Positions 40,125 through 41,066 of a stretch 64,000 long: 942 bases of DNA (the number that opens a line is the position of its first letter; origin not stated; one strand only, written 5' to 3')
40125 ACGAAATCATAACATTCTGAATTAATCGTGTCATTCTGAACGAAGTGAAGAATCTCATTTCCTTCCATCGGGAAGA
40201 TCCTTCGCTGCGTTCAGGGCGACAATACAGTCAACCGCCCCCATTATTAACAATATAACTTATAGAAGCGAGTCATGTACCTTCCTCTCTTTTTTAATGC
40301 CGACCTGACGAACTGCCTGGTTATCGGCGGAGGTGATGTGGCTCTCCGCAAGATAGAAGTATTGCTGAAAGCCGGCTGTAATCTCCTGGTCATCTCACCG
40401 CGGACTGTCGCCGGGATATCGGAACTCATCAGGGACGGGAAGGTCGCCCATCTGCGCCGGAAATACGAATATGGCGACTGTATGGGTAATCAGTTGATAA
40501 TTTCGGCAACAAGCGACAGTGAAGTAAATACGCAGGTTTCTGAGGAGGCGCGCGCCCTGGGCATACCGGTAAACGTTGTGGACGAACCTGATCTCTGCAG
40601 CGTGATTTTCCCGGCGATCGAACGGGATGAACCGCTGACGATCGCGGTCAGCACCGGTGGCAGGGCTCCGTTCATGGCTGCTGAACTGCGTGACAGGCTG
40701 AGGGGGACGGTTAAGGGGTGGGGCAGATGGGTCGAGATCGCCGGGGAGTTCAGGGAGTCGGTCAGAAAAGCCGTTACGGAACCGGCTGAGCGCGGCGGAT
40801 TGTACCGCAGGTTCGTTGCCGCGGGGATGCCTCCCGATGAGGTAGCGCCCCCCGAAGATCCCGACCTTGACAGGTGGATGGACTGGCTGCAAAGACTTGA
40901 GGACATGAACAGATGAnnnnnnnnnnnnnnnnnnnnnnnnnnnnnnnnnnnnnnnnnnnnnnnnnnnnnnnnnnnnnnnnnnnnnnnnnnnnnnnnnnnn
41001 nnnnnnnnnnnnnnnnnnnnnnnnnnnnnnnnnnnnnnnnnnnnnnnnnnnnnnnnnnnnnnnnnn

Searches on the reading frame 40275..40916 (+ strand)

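Call 21: search_protein_families(library=ncbifam, proteins=[window:40275-40916:+], max_evalue=0.00001)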
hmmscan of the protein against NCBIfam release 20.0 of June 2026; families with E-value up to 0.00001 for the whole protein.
window:40275-40916:+ (213 aa): 5 families
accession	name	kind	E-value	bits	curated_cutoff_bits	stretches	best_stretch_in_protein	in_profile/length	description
TIGR01470.1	cysG_Nterm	subfamily_domain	2.7e-47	161.1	62.3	1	3-181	1-180/205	siroheme synthase, N-terminal domain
NF007922.1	PRK10637.1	equivalog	6.1e-44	150.7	400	1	2-185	1-187/450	siroheme synthase CysG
NF005222.0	PRK06718.1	equivalog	3.4e-30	105.2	204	1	2-180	2-180/203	NAD(P)-binding protein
NF004045.0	PRK05562.1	equivalog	5.4e-16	58.7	181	1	13-165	27-179/225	NAD(P)-dependent oxidoreductase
NF005223.0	PRK06719.1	equivalog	2.5e-14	53.3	223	1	3-144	5-142/157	precorrin-2 dehydrogenase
